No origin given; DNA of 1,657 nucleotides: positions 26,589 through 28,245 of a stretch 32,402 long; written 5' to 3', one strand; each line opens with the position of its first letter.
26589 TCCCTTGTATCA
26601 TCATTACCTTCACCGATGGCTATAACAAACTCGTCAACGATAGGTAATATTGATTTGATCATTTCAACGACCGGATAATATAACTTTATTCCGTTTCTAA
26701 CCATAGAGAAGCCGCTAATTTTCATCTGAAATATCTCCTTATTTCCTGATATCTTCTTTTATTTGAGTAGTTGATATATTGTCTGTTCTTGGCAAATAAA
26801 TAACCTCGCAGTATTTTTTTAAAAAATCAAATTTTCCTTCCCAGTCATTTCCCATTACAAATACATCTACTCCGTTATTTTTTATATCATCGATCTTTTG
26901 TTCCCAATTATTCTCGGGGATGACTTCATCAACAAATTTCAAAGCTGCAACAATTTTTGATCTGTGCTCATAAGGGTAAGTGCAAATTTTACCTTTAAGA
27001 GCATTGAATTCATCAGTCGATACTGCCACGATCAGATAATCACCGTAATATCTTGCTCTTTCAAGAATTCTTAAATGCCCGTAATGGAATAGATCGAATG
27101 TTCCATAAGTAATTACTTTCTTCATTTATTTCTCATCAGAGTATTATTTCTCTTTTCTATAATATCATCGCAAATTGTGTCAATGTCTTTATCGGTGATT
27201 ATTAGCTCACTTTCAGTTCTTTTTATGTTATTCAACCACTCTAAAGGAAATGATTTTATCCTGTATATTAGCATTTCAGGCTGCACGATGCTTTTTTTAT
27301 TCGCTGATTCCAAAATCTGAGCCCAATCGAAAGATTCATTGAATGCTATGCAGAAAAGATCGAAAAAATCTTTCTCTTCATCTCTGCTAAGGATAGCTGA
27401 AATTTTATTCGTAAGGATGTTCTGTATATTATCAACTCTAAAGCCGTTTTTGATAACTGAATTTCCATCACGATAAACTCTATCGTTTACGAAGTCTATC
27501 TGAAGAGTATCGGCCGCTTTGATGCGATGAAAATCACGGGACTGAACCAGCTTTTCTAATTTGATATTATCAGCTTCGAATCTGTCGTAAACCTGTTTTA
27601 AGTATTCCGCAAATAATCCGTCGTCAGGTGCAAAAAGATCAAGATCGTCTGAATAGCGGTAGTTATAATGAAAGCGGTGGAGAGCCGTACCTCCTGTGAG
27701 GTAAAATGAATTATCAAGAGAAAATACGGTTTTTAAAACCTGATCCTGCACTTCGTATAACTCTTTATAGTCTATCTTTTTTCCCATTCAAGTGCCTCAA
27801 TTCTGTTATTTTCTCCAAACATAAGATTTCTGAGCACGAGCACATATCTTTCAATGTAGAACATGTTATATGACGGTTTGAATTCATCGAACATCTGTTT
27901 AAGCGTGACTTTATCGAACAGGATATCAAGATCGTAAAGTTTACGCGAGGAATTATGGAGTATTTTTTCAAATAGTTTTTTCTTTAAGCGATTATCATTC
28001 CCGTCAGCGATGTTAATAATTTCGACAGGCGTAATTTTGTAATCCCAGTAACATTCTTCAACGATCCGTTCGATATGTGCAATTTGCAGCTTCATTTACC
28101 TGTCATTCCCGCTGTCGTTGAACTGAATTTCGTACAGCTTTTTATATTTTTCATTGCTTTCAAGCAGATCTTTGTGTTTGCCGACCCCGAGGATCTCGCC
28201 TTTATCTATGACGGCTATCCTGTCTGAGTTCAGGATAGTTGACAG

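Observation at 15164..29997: A 14-gene translationally coupled LPS-core-type operon combining both routes of glycerol-phosphate addition (TagD/TagF-like and LtaS/OpgB-like) with a phosphoethanolamine-transferase-like gene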

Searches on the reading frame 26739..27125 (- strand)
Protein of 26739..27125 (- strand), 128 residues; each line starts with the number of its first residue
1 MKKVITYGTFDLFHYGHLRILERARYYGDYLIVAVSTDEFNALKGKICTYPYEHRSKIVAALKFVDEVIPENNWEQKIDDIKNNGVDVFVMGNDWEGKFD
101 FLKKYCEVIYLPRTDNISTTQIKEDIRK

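Call 5: search_protein_families(library=pfam, proteins=[window:26739-27125:-], max_evalue=0.01)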
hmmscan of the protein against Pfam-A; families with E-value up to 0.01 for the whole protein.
window:26739-27125:- (128 aa): 3 families
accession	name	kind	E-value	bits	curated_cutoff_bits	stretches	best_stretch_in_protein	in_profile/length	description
PF01467.32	CTP_transf_like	-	6.7e-25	88.3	21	1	5-124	1-132/133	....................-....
PF06574.18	FAD_syn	-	0.00054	20.2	27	0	2-28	7-33/158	FAD synthetase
PF21194.3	TadZ-like_ARD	-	0.0095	16.7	27.4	0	70-124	34-88/108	TadZ-like, receiver domain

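Call 7: search_protein_families(library=ncbifam, proteins=[window:26739-27125:-], max_evalue=0.001)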
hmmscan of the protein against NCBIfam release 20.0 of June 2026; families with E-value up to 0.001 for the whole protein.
window:26739-27125:- (128 aa): 10 families
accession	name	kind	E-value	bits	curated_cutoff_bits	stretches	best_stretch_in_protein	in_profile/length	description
TIGR01518.1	g3p_cytidyltrns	equivalog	8.4e-52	174.5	165.4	1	4-126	1-125/125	glycerol-3-phosphate cytidylyltransferase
TIGR00125.1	cyt_tran_rel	domain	1.1e-18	67.2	27.7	1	4-68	2-65/65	adenylyltransferase/cytidyltransferase family protein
TIGR02199.1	rfaE_dom_II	equivalog_domain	3.8e-17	62.4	181.5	1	3-127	13-143/144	D-glycero-beta-D-manno-heptose 1-phosphate adenylyltransferase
NF008454.0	PRK11316.1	equivalog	5.5e-16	58.2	521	1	3-128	342-473/475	bifunctional D-glycero-beta-D-manno-heptose-7-phosphate kinase/D-glycero-beta-D-manno-heptose 1-phosphate adenylyltransferase HldE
NF001985.0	PRK00777.1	subfamily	3.9e-11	43.2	104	1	1-75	4-76/157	pantetheine-phosphate adenylyltransferase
NF002250.0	PRK01170.1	subfamily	9.6e-07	28.6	489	1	3-60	2-58/322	bifunctional pantetheine-phosphate adenylyltransferase/NTP phosphatase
NF045965.1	RibF_rel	equivalog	1e-06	28.4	200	1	2-126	13-165/279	FAD synthase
TIGR01510.1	coaD_prev_kdtB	equivalog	1.8e-06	28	103.3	1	5-92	3-86/155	pantetheine-phosphate adenylyltransferase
NF041124.1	CoaD_Thcocales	equivalog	1.2e-05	25.2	290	1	2-65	5-67/156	phosphopantetheine adenylyltransferase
NF005518.0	PRK07143.1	equivalog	1.2e-05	24.9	232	1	2-124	16-159/281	hypothetical protein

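Call 55: find_homologous_proteins(query=window:26739-27125:-, max_evalue=1e-20)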
Query window:26739-27125:- (128 aa): 7993 proteins with E <= 1e-20 among 8000 candidates; the best 120 are listed.
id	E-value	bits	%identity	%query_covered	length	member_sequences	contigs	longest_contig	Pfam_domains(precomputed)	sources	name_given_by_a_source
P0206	2.3e-82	291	100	100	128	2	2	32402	PF01467.33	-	-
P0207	1.1e-75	270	93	100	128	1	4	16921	PF01467.33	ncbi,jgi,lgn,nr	ncbi:MAG: glycerol-3-phosphate cytidylyltransferase [Candidatus Delongbacteria bacterium]|jgi:glycer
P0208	7.5e-75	267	93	100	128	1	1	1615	PF01467.33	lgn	-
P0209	1.2e-69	250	84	100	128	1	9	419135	PF01467.33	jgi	jgi:glycerol-3-phosphate cytidylyltransferase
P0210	1.4e-69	250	84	100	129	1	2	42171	PF01467.33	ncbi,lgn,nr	ncbi:MAG: glycerol-3-phosphate cytidylyltransferase [Candidatus Delongbacteria bacterium]|nr:glycero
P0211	4.1e-69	249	83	100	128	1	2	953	PF01467.33,PF06574.19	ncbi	-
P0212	8.9e-68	244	83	100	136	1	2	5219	PF01467.33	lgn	-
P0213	1.1e-67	244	83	99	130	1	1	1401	PF01467.33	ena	-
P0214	1.7e-67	243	83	100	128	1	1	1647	PF01467.33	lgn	-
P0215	5.7e-67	242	81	100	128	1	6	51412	PF01467.33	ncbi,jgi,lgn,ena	ncbi:MAG: glycerol-3-phosphate cytidylyltransferase [Candidatus Delongbacteria bacterium]|jgi:glycer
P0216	1.5e-66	240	82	100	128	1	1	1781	PF01467.33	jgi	jgi:glycerol-3-phosphate cytidylyltransferase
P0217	4.4e-66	239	80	100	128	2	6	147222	PF01467.33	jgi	jgi:glycerol-3-phosphate cytidylyltransferase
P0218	5.6e-66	238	80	99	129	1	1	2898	PF01467.33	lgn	-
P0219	9.2e-66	238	79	99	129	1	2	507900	PF01467.33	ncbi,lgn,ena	-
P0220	1.2e-65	237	80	99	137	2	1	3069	PF01467.33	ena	-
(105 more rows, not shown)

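Call 56: find_encoding_contigs(protein=P0207, flank=10000, max_places=4)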
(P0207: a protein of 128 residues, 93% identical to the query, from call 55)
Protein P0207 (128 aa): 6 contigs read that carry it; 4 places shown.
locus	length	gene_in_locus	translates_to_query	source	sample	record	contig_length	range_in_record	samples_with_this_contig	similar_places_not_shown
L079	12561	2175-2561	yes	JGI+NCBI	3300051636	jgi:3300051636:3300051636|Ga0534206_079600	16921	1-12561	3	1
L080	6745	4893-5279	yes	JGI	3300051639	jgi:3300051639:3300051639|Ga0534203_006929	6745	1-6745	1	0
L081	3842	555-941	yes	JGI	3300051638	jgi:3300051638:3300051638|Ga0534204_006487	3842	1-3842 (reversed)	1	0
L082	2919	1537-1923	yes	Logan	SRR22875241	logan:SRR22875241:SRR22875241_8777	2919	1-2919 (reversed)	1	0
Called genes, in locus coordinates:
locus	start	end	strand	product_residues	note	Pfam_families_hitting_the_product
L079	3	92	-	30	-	?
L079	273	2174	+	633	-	PF00664:ABC_membrane, PF00005:ABC_tran, PF02463:SMC_N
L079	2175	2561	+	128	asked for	PF01467:CTP_transf_like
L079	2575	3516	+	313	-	-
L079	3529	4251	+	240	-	PF13489:Methyltransf_23 (weak), PF08241:Methyltransf_11 (weak)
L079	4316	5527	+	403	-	PF13439:Glyco_transf_4, PF13692:Glyco_trans_1_4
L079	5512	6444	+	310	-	-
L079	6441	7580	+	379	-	PF00534:Glycos_transf_1, PF13692:Glyco_trans_1_4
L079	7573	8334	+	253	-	PF00535:Glycos_transf_2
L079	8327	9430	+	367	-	PF13439:Glyco_transf_4, PF00534:Glycos_transf_1, PF13692:Glyco_trans_1_4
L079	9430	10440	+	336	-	PF01075:Glyco_transf_9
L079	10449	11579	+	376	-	-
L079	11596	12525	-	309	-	-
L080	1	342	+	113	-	?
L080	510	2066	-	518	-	PF04223:CitF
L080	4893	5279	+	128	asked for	PF01467:CTP_transf_like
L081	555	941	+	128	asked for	PF01467:CTP_transf_like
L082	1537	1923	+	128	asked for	PF01467:CTP_transf_like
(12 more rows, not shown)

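Call 91: find_encoding_contigs(protein=P0210, flank=10000, max_places=1)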
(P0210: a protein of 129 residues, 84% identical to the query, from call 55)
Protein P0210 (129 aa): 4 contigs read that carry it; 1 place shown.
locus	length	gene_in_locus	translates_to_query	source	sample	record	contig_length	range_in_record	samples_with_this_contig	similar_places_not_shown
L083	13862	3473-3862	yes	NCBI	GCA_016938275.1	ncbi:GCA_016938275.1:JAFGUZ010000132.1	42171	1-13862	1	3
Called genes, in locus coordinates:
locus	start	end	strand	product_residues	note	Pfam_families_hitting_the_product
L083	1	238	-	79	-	?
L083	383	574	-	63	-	-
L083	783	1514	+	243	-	PF00899:ThiF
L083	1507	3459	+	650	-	PF00664:ABC_membrane, PF02463:SMC_N (weak), PF00005:ABC_tran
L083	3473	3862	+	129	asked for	PF01467:CTP_transf_like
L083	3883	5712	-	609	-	PF11893:DUF3413, PF00884:Sulfatase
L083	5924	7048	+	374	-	PF04230:PS_pyruv_trans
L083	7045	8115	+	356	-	PF13439:Glyco_transf_4, PF13477:Glyco_trans_4_2, PF00534:Glycos_transf_1, PF13692:Glyco_trans_1_4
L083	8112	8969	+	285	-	PF01075:Glyco_transf_9 (faint)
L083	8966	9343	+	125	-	PF19662:DUF6165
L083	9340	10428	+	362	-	PF14397:ATPgrasp_ST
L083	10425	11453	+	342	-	PF01075:Glyco_transf_9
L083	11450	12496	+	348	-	PF02350:Epimerase_2, PF04464:Glyphos_transf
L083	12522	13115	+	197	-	PF04991:LicD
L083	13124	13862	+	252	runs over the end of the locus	PF00483:NTP_transferase, PF12804:NTP_transf_3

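Call 92: find_encoding_contigs(protein=P0209, flank=10000, max_places=1)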
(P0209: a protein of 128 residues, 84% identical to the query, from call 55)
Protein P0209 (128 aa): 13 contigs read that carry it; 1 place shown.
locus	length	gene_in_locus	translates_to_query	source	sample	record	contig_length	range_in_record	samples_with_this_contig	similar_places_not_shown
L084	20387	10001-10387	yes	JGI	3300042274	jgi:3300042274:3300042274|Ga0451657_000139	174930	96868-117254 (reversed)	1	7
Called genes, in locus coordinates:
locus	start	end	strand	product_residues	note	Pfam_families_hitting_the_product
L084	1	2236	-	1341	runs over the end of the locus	PF00211:Guanylate_cyc (weak), PF13191:AAA_16, PF00515:TPR_1, PF07719:TPR_2 (weak), PF13424:TPR_12, PF13424:TPR_12, PF17874:TPR_MalT, PF13424:TPR_12, +11 more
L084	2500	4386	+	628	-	PF00664:ABC_membrane, PF02463:SMC_N (faint), PF00005:ABC_tran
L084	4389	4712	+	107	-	-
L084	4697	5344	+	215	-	PF08843:AbiEii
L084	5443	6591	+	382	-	PF04230:PS_pyruv_trans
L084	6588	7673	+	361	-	PF13439:Glyco_transf_4 (weak), PF00534:Glycos_transf_1, PF13692:Glyco_trans_1_4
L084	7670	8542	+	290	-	PF01075:Glyco_transf_9 (faint)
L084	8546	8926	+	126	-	PF19662:DUF6165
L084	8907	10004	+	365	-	PF01075:Glyco_transf_9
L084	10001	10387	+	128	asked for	PF01467:CTP_transf_like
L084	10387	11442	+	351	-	PF04464:Glyphos_transf, PF02350:Epimerase_2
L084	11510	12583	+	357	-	-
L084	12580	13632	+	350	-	PF04464:Glyphos_transf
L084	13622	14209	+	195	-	PF02545:Maf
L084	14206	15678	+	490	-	PF07969:Amidohydro_3, PF01979:Amidohydro_1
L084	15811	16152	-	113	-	PF03840:SecG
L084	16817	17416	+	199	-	PF00440:TetR_N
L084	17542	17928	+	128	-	PF18962:Por_Secre_tail (weak), PF13860:FlgD_ig (weak)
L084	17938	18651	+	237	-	PF06206:CpeT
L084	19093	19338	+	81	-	PF00578:AhpC-TSA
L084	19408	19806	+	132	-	PF00578:AhpC-TSA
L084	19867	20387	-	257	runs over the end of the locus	PF25084:LbH_EIF2B (faint), PF25087:GMPPB_C (weak), PF00132:Hexapep, PF13720:Acetyltransf_11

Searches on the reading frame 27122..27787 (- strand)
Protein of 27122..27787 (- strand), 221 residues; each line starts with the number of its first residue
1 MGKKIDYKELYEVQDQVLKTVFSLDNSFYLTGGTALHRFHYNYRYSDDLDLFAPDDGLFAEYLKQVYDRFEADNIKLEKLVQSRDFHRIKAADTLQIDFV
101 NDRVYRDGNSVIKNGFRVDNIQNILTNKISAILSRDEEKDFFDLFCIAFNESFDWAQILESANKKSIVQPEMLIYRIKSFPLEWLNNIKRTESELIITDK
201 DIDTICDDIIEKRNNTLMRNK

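Call 5: search_protein_families(library=pfam, proteins=[window:27122-27787:-], max_evalue=0.01)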
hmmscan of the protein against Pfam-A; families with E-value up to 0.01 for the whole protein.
window:27122-27787:- (221 aa): 2 families
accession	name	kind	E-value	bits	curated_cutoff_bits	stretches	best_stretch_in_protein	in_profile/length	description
PF08843.17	AbiEii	-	2.9e-11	44.2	22.5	1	23-149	10-170/238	Nucleotidyl transferase AbiEii toxin, Type IV TA system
PF04426.17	Bul1_C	-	0.00042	20.3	24.2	1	58-139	83-166/272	Bul1 C terminus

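Call 7: search_protein_families(library=ncbifam, proteins=[window:27122-27787:-], max_evalue=0.001)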
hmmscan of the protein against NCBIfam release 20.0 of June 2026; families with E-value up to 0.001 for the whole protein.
window:27122-27787:- (221 aa): 0 families

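Call 39: find_encoding_contigs(protein=window:27122-27787:-, flank=10000, max_places=6)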
Protein window:27122-27787:- (221 aa): 3 contigs read that carry it; 3 places shown.
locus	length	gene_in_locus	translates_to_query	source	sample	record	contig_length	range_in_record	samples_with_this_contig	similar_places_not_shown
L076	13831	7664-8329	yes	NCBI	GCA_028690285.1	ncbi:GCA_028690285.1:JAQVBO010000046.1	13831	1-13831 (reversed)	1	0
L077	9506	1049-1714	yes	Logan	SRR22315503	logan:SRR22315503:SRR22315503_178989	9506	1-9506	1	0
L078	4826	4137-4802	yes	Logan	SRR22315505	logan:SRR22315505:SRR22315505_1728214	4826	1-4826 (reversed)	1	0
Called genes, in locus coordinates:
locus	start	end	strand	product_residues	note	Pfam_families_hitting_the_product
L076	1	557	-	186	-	?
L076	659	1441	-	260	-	PF12746:GNAT_acetyltran, PF00583:Acetyltransf_1 (weak), PF13508:Acetyltransf_7 (weak), PF08445:FR47 (weak)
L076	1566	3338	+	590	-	-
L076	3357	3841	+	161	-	-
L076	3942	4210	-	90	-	PF03956:Lys_export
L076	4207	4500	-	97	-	PF03956:Lys_export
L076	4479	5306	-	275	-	PF02811:PHP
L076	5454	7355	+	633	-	PF00664:ABC_membrane, PF02463:SMC_N (weak), PF00005:ABC_tran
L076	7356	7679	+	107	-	-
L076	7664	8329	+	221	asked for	PF08843:AbiEii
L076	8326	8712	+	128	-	PF01467:CTP_transf_like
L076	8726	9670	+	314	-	-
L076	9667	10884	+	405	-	PF13439:Glyco_transf_4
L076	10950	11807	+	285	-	-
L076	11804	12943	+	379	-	PF00534:Glycos_transf_1, PF13692:Glyco_trans_1_4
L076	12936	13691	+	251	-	PF00535:Glycos_transf_2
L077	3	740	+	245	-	?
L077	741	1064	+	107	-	-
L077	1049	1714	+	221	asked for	PF08843:AbiEii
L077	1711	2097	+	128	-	PF01467:CTP_transf_like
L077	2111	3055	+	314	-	-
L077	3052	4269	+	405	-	PF13439:Glyco_transf_4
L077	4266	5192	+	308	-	-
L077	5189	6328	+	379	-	PF00534:Glycos_transf_1, PF13692:Glyco_trans_1_4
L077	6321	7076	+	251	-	PF00535:Glycos_transf_2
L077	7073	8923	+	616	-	PF00884:Sulfatase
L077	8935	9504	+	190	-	?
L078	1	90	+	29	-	?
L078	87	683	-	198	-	PF03956:Lys_export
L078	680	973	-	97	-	PF03956:Lys_export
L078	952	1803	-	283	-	PF02811:PHP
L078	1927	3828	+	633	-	PF00664:ABC_membrane, PF02463:SMC_N (weak), PF00005:ABC_tran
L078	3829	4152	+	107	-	-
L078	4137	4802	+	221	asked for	PF08843:AbiEii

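Call 46: search_protein_families(library=padloc, proteins=[window:27122-27787:-], max_evalue=0.01)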
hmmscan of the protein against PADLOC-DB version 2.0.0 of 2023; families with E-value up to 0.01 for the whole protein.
window:27122-27787:- (221 aa): 20 families
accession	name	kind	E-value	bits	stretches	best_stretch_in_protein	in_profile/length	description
PDLC02307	AbiEii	-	3.5e-13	47.8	1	22-204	17-201/219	AbiEii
PDLC02304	AbiEii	-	1.1e-12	46.4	2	94-168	134-208/260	AbiEii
PDLC02294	AbiEii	-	2.3e-09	35.5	2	24-69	41-88/260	AbiEii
PDLC02328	AbiEii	-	4.3e-07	28.1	1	20-148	7-142/203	AbiEii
PDLC02323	AbiEii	-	8.7e-07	26.8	2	14-53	25-65/248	AbiEii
PDLC02313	AbiEii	-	1.1e-06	26.3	1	13-78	27-96/254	AbiEii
PDLC02305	AbiEii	-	2.9e-06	24.7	1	118-158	161-201/306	AbiEii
PDLC02330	AbiEii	-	4e-06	24.7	1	9-144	8-155/219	AbiEii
PDLC02291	AbiEii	-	1.6e-05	22.4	1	15-71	44-99/310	AbiEii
PDLC02290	AbiEii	-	3.1e-05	21.6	1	16-98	14-96/290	AbiEii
PDLC02293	AbiEii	-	4.2e-05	21.2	1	28-92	44-109/270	AbiEii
PDLC02303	AbiEii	-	4.4e-05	21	1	25-56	38-70/249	AbiEii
PDLC02292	AbiEii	-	0.00035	18.5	1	17-76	37-95/283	AbiEii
PDLC02321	AbiEii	-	0.00044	18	0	121-203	186-264/296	AbiEii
PDLC02314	AbiEii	-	0.0015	15.8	0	13-53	36-78/290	AbiEii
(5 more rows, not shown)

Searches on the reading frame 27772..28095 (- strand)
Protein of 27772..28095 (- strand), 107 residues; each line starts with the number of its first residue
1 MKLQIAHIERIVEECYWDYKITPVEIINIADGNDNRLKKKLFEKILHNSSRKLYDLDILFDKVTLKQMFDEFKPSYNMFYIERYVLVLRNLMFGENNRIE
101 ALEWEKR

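Call 5: search_protein_families(library=pfam, proteins=[window:27772-28095:-], max_evalue=0.01)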
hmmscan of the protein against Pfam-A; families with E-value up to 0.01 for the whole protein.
window:27772-28095:- (107 aa): 0 families

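Call 7: search_protein_families(library=ncbifam, proteins=[window:27772-28095:-], max_evalue=0.001)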
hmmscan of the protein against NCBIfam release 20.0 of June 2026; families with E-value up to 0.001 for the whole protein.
window:27772-28095:- (107 aa): 0 families

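Call 46: search_protein_families(library=padloc, proteins=[window:27772-28095:-], max_evalue=0.01)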
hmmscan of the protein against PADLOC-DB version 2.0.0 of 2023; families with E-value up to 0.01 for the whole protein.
window:27772-28095:- (107 aa): 0 families
